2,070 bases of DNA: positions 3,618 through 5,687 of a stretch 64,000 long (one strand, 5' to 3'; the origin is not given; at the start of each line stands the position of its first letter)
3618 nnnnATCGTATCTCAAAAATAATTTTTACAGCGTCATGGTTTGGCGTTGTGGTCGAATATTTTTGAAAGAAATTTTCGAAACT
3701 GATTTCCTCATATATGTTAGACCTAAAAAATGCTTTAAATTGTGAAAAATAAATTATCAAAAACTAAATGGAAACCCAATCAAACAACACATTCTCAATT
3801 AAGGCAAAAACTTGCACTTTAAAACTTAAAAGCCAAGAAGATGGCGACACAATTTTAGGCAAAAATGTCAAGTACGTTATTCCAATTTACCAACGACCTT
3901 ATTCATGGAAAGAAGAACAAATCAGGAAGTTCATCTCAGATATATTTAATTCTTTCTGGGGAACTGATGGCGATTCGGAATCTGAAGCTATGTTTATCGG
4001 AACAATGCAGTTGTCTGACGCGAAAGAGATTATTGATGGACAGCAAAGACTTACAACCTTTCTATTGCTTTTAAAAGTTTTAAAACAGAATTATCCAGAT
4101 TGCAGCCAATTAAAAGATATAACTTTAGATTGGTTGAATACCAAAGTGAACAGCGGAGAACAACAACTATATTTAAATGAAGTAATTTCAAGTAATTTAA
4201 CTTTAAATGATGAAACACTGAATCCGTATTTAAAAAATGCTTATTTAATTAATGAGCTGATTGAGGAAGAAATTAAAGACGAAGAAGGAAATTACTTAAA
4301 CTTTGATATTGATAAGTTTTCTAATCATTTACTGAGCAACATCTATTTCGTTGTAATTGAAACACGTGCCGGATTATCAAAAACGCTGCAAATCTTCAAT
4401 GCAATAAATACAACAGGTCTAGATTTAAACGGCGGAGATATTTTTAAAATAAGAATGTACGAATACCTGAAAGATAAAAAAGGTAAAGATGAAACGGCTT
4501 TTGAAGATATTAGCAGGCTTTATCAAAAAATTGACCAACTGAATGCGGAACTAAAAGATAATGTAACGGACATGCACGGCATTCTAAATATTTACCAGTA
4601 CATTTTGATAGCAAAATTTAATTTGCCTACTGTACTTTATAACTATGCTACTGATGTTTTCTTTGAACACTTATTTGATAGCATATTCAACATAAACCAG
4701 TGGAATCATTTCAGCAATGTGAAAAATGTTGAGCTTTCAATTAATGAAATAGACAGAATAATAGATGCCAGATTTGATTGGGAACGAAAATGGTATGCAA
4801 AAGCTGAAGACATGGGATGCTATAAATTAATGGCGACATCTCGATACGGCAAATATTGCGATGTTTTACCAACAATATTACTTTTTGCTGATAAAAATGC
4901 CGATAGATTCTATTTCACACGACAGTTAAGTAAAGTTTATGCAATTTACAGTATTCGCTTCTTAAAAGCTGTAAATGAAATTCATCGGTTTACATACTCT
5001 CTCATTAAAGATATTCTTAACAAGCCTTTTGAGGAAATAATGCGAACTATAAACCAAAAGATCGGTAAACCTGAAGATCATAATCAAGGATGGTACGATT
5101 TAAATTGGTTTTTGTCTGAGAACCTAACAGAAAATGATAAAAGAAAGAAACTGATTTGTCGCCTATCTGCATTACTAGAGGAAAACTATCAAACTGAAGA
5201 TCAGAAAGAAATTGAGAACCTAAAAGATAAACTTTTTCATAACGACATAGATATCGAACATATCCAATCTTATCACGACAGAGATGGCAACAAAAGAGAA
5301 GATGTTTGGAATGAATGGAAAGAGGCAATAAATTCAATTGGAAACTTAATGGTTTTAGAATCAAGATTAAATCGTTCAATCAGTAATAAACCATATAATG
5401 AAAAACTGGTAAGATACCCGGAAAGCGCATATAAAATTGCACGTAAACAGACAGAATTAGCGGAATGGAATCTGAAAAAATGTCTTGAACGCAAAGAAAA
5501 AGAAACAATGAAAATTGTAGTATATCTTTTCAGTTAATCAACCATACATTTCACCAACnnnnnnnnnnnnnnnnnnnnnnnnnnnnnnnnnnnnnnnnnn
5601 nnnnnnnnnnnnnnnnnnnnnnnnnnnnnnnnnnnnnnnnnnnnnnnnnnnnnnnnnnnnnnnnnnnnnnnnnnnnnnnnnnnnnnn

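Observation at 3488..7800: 4.2-kb AT-rich defence islet inserted at the 3' end of pabB, bracketed by a 131-bp imperfect direct repeat of the pabB terminus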

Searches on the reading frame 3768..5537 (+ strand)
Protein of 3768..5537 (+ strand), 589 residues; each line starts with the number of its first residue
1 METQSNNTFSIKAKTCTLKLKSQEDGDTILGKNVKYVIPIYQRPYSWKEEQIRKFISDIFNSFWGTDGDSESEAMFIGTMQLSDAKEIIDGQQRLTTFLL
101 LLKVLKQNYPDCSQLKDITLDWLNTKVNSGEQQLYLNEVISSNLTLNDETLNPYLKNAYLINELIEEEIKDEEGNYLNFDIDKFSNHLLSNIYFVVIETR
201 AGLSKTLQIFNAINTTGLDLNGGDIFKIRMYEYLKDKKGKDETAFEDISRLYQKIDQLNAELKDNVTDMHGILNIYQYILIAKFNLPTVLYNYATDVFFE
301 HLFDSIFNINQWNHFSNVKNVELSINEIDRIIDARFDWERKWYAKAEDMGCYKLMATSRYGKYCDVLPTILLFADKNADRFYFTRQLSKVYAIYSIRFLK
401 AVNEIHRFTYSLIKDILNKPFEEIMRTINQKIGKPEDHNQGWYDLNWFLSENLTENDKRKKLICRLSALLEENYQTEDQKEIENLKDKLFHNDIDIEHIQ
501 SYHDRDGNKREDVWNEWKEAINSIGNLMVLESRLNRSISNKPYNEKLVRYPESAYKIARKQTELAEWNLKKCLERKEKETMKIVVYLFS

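Call 8: search_protein_families(library=pfam, proteins=[window:3768-5537:+], max_evalue=0.01)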
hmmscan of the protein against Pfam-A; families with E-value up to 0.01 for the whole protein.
window:3768-5537:+ (589 aa): 2 families
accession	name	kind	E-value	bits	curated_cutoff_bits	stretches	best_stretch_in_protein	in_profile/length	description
PF03235.19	GmrSD_N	-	3.9e-29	102.6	33.2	1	30-227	5-195/199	GmrSD restriction endonuclease, N-terminal domain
PF07510.16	GmrSD_C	-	2.6e-15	57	23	1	451-577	9-133/138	GmrSD restriction endonucleases, C-terminal domain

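Call 9: search_protein_families(library=padloc, proteins=[window:3768-5537:+], max_evalue=0.01)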
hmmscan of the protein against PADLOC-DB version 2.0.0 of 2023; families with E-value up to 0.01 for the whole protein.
window:3768-5537:+ (589 aa): 28 families (the best 25 are shown)
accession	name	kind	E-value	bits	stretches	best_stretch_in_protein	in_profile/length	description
PDLC02695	Orf5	-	2.1e-31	106.9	2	28-114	12-107/601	Orf5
PDLC04154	HEC-06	-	1.2e-29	101.4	2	24-105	12-92/569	-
PDLC04157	HEC-06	-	2.2e-28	97.2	2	32-237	19-240/558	-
PDLC04155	HEC-06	-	4.6e-28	96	2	28-195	14-203/562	-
PDLC02691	Orf5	-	3.4e-26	90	2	28-177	13-161/579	Orf5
PDLC02687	Orf5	-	1.5e-24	84.7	2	28-103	10-84/543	Orf5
PDLC02700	Orf5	-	1.7e-24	84.5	2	32-237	8-230/555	Orf5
PDLC02701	Orf5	-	5.3e-23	79.3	2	32-113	16-107/596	Orf5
PDLC02690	Orf5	-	4.4e-19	66.7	1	28-330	2-313/531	Orf5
PDLC02693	Orf5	-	1.9e-18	64.8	1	29-249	2-228/543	Orf5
PDLC02686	Orf5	-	2.8e-18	63.7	1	26-230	10-237/566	Orf5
PDLC02792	SspE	-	3.5e-18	63.3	2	37-110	25-115/771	SspE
PDLC02786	SspE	-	1.2e-17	61.6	2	28-133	16-139/766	SspE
PDLC02688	Orf5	-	1.5e-17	61.4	3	36-105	10-81/554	Orf5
PDLC02789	SspE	-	4.2e-16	56.6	2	34-109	18-111/749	SspE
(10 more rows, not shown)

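Call 19: find_homologous_proteins(query=window:3768-5537:+, max_evalue=1e-10)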
Query window:3768-5537:+ (589 aa): 1400 proteins with E <= 1e-10 among 8000 candidates; the best 120 are listed.
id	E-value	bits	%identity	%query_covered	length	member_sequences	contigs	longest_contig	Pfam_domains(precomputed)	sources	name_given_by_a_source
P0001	0.0e+0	1329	100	100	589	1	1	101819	PF07510.17,PF03235.20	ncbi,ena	-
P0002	2.2e-247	841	64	99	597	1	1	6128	PF07510.17,PF03235.20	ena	-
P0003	3.2e-246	837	64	99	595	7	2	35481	PF07510.17,PF03235.20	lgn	-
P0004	8.4e-246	835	65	99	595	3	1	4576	PF07510.17,PF03235.20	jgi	jgi:hypothetical protein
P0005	4.8e-243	826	64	99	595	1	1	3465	PF07510.17,PF03235.20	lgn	-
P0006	4.8e-243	826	65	99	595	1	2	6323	PF07510.17,PF03235.20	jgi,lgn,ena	jgi:hypothetical protein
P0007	8.2e-241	819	63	99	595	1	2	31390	PF07510.17,PF03235.20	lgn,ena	-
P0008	6.2e-240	816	63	99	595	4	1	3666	PF07510.17,PF03235.20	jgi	jgi:hypothetical protein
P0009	1.3e-239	815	63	99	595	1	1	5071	PF07510.17,PF03235.20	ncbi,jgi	jgi:hypothetical protein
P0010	6.0e-239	813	64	99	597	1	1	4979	PF07510.17,PF03235.20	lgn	-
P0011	3.6e-238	810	63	99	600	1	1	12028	PF07510.17,PF03235.20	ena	-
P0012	7.9e-238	809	64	99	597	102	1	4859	PF07510.17,PF03235.20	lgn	-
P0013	3.4e-237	807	62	99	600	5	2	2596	PF07510.17,PF03235.20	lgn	-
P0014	2.0e-234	798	62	100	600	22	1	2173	PF07510.17,PF03235.20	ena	-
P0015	3.8e-233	794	62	99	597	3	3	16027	PF07510.17,PF03235.20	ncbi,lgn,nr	ncbi:MAG: DUF262 domain-containing protein [Bacteroidetes bacterium]|nr:DUF262 domain-containing pro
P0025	3.3e-229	781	62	99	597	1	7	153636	PF07510.17,PF03235.20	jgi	jgi:hypothetical protein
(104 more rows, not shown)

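Call 21: find_encoding_contigs(protein=P0003, flank=8000, max_places=3)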
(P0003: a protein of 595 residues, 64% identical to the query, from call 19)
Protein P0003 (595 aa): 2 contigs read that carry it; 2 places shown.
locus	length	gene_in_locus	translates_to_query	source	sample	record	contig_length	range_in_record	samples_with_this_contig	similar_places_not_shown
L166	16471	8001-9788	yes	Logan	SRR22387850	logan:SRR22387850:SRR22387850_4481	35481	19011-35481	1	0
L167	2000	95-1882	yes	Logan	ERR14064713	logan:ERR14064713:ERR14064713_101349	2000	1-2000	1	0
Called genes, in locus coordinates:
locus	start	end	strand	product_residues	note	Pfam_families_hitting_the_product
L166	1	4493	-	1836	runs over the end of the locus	PF07669:Eco57I, PF28553:WH_1, PF28554:DUF8437, PF00176:SNF2-rel_dom (faint), PF04851:ResIII (faint), PF28555:Helicase_dom, PF00271:Helicase_C, PF28556:DUF8438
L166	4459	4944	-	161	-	PF08989:DUF1896 (weak)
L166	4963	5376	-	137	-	PF13572:DUF4134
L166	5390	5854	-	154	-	-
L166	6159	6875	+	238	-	PF03372:Exo_endo_phos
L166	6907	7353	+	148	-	PF21818:DUF6884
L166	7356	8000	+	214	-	PF26468:GIY_YIG_3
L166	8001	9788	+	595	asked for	PF03235:GmrSD_N, PF07510:GmrSD_C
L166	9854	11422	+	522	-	-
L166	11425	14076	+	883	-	PF13091:PLDc_2 (faint)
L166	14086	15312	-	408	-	-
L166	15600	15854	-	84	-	-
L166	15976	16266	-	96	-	-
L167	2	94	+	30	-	?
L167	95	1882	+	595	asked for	PF03235:GmrSD_N, PF07510:GmrSD_C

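Call 22: find_encoding_contigs(protein=P0007, flank=8000, max_places=3)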
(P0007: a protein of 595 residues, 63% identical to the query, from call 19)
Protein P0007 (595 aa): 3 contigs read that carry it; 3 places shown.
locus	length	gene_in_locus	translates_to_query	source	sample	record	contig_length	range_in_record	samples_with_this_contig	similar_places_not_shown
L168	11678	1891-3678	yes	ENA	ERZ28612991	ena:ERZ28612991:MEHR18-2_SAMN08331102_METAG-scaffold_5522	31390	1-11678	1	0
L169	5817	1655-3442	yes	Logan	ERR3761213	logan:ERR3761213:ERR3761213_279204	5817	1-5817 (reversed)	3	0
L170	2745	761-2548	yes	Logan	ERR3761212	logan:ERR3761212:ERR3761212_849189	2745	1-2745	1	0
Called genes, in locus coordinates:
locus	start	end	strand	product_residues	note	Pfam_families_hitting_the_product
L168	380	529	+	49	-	-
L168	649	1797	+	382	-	PF13191:AAA_16 (faint), PF00004:AAA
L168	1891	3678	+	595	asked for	PF03235:GmrSD_N, PF07510:GmrSD_C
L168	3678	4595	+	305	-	PF13280:WYL, PF25583:WCX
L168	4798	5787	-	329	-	PF03796:DnaB_C, PF06745:ATPase (weak), PF13481:AAA_25, PF07088:GvpD_P-loop (weak), PF13401:AAA_22 (weak)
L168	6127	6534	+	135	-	-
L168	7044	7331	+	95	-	PF12728:HTH_17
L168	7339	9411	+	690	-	PF13155:Toprim_2 (weak), PF13481:AAA_25 (weak)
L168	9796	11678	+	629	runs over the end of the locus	PF01555:N6_N4_Mtase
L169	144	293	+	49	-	-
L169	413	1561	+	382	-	PF13191:AAA_16 (faint), PF00004:AAA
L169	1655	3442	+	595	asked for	PF03235:GmrSD_N, PF07510:GmrSD_C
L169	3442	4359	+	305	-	PF13280:WYL, PF25583:WCX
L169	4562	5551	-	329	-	PF03796:DnaB_C, PF06745:ATPase (weak), PF13481:AAA_25, PF07088:GvpD_P-loop (weak), PF13401:AAA_22 (weak)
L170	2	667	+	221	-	?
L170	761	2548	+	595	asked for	PF03235:GmrSD_N, PF07510:GmrSD_C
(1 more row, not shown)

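Call 23: find_encoding_contigs(protein=P0025, flank=8000, max_places=3)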
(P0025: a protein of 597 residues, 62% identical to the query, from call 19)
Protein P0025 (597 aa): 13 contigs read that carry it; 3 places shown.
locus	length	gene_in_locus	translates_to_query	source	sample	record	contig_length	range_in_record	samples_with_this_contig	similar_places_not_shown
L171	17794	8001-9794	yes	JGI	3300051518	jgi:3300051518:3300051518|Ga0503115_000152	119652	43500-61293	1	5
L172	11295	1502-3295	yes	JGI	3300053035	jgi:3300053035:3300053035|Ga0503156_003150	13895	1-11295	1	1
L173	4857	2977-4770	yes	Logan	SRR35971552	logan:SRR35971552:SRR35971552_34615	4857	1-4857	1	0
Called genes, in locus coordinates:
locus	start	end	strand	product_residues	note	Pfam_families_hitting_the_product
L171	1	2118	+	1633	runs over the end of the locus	PF05572:Peptidase_M43, PF18962:Por_Secre_tail (weak)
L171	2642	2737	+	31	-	-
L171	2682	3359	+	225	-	-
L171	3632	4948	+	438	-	-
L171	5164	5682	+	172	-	-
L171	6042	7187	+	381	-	PF00004:AAA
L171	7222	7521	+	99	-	-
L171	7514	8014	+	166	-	PF00929:RNase_T, PF16473:Rv2179c-like (weak)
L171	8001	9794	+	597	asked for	PF03235:GmrSD_N, PF07510:GmrSD_C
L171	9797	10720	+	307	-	PF13280:WYL, PF25583:WCX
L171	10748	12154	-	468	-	-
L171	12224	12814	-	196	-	PF13036:LpoB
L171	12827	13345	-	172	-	-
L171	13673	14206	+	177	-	-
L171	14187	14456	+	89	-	-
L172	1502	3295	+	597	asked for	PF03235:GmrSD_N, PF07510:GmrSD_C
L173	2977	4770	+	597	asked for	PF03235:GmrSD_N, PF07510:GmrSD_C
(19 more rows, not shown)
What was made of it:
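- On Integrase-mediated integrative island at a gene 3' end: The nearest GmrSD outside this genus is 64% identical and sits in other contexts (calls 19, 21-23).
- GmrSD followed by WYL is a conserved gene pair in other Bacteroidota contexts (calls 22, 23).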

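Call 65: search_solved_structures(query=window:3768-5537:+, max_evalue=0.01, show_alignments=1)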
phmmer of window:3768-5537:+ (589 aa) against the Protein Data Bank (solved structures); distinct sequences matched with E-value up to 0.01: 5.
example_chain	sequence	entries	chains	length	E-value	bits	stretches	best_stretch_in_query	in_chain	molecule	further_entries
6jiv_D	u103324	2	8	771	2.1e-08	36.6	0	37-107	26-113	SspE protein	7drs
9jfl_B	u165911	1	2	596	4.1e-08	35.7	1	26-117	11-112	DUF262 domain-containing protein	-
7drr_D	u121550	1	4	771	1.3e-07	34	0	37-106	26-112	SspE protein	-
20yv_A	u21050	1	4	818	2.9e-06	29.6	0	37-107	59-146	DUF262 domain-containing protein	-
20yw_A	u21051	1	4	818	1.7e-05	27.1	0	37-81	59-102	DUF262 domain-containing protein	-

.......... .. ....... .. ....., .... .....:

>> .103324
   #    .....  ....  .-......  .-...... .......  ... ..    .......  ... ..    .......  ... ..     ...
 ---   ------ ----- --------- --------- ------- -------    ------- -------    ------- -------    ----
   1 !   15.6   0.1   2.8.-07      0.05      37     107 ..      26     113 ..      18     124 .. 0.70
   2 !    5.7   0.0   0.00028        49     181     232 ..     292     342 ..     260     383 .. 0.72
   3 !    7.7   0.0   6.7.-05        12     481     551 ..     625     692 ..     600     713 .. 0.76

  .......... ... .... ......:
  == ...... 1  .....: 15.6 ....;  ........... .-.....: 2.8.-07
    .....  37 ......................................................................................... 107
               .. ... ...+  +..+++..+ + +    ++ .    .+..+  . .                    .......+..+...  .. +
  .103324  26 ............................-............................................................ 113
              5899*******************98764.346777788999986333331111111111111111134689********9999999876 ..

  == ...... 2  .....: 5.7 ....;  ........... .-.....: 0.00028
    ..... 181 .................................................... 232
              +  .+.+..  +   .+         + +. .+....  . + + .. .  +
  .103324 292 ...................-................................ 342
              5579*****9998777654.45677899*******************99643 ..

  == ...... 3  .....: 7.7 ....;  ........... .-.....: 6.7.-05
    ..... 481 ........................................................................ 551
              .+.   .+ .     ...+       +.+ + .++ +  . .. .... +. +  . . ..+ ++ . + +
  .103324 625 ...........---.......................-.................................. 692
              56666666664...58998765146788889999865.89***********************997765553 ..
